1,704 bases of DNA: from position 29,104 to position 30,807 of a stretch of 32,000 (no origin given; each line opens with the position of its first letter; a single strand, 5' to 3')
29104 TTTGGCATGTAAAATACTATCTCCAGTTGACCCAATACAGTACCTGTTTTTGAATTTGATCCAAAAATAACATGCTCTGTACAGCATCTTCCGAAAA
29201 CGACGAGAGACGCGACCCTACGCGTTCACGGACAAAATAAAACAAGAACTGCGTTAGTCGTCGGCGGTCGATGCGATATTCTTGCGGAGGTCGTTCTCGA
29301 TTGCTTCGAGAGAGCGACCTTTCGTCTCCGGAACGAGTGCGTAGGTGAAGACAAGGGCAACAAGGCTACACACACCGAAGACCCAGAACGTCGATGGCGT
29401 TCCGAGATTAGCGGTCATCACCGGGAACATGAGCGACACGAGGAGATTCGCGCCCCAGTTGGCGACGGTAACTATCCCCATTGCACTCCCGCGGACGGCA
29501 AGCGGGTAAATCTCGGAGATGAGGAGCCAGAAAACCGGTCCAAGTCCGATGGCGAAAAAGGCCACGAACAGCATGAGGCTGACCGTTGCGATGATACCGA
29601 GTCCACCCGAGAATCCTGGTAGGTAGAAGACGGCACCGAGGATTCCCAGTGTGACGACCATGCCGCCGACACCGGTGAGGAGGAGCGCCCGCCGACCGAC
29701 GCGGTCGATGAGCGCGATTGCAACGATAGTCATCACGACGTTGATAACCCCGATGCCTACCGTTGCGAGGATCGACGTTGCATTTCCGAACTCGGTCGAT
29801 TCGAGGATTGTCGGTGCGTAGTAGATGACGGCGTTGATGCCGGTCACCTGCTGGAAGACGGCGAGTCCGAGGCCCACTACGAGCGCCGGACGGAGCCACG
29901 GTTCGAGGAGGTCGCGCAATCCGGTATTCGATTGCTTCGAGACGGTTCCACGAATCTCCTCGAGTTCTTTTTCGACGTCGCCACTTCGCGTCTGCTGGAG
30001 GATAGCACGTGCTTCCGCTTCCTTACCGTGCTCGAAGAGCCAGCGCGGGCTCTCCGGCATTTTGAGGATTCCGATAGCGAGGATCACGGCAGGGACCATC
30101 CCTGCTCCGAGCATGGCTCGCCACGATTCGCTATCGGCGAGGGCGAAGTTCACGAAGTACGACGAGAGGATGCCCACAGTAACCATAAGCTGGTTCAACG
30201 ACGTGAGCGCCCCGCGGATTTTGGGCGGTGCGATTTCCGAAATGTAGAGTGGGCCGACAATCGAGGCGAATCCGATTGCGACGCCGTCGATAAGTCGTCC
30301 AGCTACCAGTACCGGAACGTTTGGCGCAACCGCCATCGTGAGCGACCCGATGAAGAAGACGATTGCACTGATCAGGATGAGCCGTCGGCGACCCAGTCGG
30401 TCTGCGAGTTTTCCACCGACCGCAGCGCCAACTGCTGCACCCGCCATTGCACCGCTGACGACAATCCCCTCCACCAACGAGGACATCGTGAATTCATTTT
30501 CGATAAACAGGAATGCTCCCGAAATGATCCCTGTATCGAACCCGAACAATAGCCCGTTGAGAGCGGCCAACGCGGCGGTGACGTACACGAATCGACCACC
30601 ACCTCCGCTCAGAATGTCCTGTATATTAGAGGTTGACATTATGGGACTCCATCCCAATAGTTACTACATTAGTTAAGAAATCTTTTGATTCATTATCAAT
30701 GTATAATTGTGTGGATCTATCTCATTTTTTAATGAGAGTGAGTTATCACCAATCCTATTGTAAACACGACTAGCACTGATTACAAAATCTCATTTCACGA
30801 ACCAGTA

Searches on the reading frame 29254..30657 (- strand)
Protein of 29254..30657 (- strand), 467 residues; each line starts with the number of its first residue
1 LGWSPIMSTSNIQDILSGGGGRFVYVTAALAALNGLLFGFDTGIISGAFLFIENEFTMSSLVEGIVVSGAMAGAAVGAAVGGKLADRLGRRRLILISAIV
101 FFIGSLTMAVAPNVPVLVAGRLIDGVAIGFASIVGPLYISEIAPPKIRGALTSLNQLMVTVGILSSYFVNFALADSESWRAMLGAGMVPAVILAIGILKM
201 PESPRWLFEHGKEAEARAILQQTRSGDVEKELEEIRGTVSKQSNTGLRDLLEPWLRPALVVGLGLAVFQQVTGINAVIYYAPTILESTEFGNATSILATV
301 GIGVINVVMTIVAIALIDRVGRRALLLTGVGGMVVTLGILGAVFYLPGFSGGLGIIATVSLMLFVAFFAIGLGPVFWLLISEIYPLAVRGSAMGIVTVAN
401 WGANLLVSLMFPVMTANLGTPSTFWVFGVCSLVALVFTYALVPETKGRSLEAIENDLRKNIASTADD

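Call 59: search_protein_families(library=pfam, max_evalue=0.001, proteins=[window:29254-30657:-])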
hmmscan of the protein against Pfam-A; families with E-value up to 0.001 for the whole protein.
window:29254-30657:- (467 aa): 4 families
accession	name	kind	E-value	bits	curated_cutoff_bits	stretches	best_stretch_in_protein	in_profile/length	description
PF00083.30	Sugar_tr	-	2.9e-125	419.1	22.3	1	28-456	2-451/452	Sugar (and other) transporter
PF07690.21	MFS_1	-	7.1e-43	147.3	33.4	2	32-341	2-286/347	Major Facilitator Superfamily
PF06609.19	TRI12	-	1.5e-08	34.1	23.2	1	71-220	88-236/599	Fungal trichothecene efflux pump (TRI12)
PF03137.26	OATP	-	0.00093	18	25.8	0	180-316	218-349/545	Organic Anion Transporter Polypeptide (OATP) family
